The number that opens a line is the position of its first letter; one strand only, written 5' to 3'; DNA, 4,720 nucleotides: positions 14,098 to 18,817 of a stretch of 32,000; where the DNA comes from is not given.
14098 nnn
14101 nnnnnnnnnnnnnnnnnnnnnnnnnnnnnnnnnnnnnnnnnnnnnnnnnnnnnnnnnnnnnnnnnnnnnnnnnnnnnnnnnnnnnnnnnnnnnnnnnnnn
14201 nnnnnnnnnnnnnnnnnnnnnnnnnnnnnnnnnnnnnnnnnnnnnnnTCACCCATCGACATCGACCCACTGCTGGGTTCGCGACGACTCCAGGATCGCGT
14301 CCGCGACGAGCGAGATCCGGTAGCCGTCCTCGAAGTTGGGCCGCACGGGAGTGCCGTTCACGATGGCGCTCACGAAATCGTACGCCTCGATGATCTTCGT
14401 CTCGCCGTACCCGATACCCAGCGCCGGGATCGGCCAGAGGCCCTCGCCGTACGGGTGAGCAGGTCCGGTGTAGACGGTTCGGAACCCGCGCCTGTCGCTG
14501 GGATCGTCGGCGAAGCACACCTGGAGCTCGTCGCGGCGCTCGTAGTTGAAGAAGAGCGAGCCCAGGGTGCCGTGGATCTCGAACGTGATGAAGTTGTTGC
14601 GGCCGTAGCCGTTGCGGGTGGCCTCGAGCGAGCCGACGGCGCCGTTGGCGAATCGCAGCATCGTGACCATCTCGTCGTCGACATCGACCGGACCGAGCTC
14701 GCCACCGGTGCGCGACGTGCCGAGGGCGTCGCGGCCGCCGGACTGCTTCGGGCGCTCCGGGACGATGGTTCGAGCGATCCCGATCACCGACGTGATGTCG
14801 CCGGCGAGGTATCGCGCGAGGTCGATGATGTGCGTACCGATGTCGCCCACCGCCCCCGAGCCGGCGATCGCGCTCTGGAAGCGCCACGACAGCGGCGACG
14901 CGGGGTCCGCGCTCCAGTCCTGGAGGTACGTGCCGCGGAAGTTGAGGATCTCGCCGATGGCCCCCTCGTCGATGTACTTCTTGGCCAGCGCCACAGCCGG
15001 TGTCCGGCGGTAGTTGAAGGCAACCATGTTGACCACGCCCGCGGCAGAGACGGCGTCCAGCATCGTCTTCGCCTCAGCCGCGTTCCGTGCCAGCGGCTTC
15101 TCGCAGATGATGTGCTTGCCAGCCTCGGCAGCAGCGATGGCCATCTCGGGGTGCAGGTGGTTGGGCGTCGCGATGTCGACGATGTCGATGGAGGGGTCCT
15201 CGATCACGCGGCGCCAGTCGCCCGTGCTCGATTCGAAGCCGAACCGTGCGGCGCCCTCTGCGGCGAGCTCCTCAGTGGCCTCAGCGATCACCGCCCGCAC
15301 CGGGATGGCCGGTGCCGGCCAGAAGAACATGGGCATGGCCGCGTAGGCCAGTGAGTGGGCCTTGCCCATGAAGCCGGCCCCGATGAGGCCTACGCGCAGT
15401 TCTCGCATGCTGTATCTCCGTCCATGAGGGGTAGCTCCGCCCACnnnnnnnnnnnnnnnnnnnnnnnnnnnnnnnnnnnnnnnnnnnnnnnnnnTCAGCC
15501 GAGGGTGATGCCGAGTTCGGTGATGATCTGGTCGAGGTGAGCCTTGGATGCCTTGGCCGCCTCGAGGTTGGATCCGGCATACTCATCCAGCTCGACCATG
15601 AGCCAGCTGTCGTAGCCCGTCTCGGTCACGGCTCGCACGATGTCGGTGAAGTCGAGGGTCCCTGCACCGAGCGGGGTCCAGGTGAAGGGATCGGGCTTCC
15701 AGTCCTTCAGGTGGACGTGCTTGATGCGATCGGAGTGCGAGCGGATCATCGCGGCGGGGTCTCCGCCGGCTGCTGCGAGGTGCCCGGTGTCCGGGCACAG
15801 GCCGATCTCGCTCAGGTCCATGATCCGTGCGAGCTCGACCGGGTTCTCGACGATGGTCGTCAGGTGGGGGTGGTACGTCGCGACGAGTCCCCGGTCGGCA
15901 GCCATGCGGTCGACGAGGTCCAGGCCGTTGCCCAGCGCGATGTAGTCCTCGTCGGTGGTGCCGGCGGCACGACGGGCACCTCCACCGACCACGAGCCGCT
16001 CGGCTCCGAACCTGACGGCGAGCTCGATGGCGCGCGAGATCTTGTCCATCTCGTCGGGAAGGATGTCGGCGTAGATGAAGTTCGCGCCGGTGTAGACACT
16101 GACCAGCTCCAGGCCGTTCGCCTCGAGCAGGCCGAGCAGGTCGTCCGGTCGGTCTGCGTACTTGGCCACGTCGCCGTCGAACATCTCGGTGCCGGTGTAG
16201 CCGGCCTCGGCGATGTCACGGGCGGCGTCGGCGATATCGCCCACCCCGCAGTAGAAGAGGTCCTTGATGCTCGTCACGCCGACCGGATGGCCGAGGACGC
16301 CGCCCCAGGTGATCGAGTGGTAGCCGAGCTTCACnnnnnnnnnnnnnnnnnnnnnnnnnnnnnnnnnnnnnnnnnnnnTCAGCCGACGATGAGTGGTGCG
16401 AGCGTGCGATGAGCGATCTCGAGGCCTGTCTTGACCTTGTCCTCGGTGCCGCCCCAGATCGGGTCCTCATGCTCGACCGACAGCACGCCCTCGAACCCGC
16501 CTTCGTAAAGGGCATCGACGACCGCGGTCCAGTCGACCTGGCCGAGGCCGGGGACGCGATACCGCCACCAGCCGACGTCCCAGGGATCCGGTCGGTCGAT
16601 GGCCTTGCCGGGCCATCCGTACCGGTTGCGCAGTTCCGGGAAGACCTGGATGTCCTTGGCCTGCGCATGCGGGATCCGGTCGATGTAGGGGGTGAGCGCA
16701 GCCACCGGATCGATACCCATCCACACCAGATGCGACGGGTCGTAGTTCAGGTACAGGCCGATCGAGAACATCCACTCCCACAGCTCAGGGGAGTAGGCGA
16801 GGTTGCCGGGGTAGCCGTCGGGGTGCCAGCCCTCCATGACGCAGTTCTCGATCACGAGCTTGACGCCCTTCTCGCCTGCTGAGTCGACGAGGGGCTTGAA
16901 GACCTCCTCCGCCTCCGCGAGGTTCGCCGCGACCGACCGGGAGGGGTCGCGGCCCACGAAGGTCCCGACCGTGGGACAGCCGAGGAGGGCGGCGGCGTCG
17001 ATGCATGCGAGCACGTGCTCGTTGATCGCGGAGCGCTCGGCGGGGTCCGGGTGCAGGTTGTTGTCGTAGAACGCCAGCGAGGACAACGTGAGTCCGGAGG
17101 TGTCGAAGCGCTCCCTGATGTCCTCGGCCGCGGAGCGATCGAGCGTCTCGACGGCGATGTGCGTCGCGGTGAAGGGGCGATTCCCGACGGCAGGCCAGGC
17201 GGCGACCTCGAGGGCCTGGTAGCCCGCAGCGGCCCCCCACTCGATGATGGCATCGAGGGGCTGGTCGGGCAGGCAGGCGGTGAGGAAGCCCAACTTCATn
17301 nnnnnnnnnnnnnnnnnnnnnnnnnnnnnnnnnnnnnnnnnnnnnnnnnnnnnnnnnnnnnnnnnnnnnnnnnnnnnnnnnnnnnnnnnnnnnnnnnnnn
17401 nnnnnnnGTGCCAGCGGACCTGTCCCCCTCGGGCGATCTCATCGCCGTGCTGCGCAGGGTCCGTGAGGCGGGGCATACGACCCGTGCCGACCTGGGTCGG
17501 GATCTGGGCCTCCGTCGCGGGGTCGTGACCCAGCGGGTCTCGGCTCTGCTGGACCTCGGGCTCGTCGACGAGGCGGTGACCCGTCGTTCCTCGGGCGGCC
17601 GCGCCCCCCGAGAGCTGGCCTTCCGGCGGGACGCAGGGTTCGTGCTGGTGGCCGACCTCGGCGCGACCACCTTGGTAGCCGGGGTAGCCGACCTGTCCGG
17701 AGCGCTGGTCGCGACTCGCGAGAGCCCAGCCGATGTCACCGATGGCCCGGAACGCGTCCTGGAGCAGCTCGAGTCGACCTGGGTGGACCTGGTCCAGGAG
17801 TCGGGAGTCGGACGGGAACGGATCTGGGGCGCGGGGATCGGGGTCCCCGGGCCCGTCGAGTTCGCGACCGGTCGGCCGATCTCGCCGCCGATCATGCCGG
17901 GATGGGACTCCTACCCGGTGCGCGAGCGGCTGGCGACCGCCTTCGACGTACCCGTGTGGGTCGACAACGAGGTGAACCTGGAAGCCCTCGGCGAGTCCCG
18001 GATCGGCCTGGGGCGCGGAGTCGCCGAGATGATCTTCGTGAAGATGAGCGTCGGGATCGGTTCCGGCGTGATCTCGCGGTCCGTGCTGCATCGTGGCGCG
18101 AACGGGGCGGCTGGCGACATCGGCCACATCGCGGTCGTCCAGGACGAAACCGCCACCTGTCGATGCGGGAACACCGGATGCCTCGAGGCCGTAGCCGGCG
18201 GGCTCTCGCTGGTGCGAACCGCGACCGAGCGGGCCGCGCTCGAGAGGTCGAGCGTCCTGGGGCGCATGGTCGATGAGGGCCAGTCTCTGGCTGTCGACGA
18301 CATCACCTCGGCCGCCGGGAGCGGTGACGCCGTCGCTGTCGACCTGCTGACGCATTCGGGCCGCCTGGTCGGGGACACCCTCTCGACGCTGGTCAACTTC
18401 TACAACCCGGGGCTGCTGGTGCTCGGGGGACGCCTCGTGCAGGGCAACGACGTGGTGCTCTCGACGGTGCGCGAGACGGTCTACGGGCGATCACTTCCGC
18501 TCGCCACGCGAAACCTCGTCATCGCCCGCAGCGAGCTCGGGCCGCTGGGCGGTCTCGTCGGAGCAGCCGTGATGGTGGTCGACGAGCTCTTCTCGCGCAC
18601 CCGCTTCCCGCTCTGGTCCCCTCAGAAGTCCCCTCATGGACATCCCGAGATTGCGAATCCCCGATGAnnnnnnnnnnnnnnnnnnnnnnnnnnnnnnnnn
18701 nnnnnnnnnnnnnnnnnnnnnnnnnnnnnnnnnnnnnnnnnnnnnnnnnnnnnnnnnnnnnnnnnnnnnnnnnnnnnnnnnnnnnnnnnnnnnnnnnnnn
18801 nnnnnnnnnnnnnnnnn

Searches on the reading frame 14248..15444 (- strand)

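Call 6: search_protein_families(library=pfam, proteins=[window:14248-15444:-])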
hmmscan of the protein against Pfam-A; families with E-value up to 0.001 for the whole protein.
window:14248-15444:- (398 aa): 3 families
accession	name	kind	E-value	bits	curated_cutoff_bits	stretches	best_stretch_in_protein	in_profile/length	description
PF22725.1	GFO_IDH_MocA_C3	-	1.1e-32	113.1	27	1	153-297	3-123/124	GFO/IDH/MocA C-terminal domain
PF01408.29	GFO_IDH_MocA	-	1.8e-24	87.2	24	1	16-143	1-120/120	Oxidoreductase family, NAD-binding Rossmann fold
PF02894.22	GFO_IDH_MocA_C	-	1.2e-22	81.2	22.9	1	155-396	1-218/218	Oxidoreductase family, C-terminal alpha/beta domain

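Call 8: search_protein_families(library=ncbifam, proteins=[window:14248-15444:-])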
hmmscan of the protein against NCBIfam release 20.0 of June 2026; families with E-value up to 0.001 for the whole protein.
window:14248-15444:- (398 aa): 9 families
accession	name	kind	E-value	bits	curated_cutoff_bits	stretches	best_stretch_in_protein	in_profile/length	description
NF052479.1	LevoglcsnDh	equivalog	4.2e-218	723.5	650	1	13-396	1-386/386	levoglucosan dehydrogenase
TIGR04380.1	myo_inos_iolG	equivalog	5.9e-40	137.1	355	1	16-310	2-263/330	inositol 2-dehydrogenase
NF041392.1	XylDh_Gfo6_Halo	equivalog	4.3e-25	88.3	350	1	85-214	82-212/350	D-xylose 1-dehydrogenase Gfo6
NF040723.1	UDP-GlcNAcDh_Arch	equivalog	5.9e-24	85.1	450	1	16-225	1-189/302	UDP-N-acetylglucosamine 3-dehydrogenase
NF008607.0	PRK11579.1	subfamily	4.6e-18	65.3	330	1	15-220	4-195/346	oxidoreductase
NF052679.1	InsChiInosDhIolG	equivalog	1.9e-12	46.9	540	1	16-173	3-155/343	bifunctional inositol 2-dehydrogenase/D-chiro-inositol 1-dehydrogenase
NF058561.1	BT_2158_fam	equivalog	9e-12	44.3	750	1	75-168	84-179/487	glycoside 3-dehydrogenase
NF007574.0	PRK10206.1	equivalog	7.5e-11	41.7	352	1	63-170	43-150/345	oxidoreductase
NF058563.1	BT_2159_fam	equivalog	1.2e-09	37.7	650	1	17-215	2-184/350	disaccharide 3-dehydrogenase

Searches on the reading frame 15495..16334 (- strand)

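Call 9: search_protein_families(library=pfam, proteins=[window:15495-16334:-])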
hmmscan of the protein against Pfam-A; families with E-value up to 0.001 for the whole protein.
window:15495-16334:- (279 aa): 1 family
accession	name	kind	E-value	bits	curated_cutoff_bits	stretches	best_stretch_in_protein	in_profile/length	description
PF01261.30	AP_endonuc_2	-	3.1e-35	122.5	31.1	1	39-268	2-247/249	Xylose isomerase-like TIM barrel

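Call 43: search_protein_families(library=ncbifam, proteins=[window:15495-16334:-], max_evalue=0.00001)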
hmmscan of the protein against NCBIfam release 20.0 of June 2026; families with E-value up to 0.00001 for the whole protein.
window:15495-16334:- (279 aa): 8 families
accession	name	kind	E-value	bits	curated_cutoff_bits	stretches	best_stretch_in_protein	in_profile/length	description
TIGR04379.1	myo_inos_iolE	equivalog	1.4e-34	119.9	290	1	38-215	29-215/290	myo-inosose-2 dehydratase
NF041099.2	keto_glucon_epim_IolO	equivalog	2e-11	43.8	300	1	34-271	23-268/269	5-keto-L-gluconate epimerase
TIGR00542.1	hxl6Piso_put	equivalog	2.6e-10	40.1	272.15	1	156-257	157-258/279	L-ribulose-5-phosphate 3-epimerase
NF009688.0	PRK13209.1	subfamily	1.3e-09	37.5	317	1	162-256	167-262/286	L-ribulose-5-phosphate 3-epimerase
NF042435.1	DhshikDhtase_QuiC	equivalog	6.4e-09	34.8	1200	1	33-249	13-240/635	3-dehydroshikimate dehydratase QuiC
NF009689.0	PRK13210.1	subfamily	1.4e-06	27.8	200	1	177-275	178-283/286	L-ribulose-5-phosphate 3-epimerase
NF041277.1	coba_remo_CbiR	equivalog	2.4e-06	27.2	105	1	162-249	147-234/249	cobamide remodeling phosphodiesterase CbiR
TIGR03234.1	OH-pyruv-isom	equivalog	3.5e-06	26.5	353.45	1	167-249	162-240/254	hydroxypyruvate isomerase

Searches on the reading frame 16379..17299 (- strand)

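Call 9: search_protein_families(library=pfam, proteins=[window:16379-17299:-])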
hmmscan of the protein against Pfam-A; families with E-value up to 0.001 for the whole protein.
window:16379-17299:- (306 aa): 1 family
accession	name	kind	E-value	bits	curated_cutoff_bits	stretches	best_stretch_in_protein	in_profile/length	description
PF01261.30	AP_endonuc_2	-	7.6e-32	111.4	31.1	1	20-294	2-244/249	Xylose isomerase-like TIM barrel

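Call 43: search_protein_families(library=ncbifam, proteins=[window:16379-17299:-], max_evalue=0.00001)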
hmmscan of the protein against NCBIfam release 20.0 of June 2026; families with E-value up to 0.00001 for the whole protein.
window:16379-17299:- (306 aa): 1 family
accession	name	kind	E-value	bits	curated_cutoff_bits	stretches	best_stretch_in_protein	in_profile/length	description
TIGR04379.1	myo_inos_iolE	equivalog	7.2e-10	38.9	290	1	183-279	178-269/290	myo-inosose-2 dehydratase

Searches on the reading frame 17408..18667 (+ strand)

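Call 9: search_protein_families(library=pfam, proteins=[window:17408-18667:+])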
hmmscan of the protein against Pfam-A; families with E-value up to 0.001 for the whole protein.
window:17408-18667:+ (419 aa): 1 family
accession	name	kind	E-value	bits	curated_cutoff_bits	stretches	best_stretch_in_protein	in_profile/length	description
PF00480.26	ROK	-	4.9e-50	171.2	22.9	1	83-392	5-293/294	ROK family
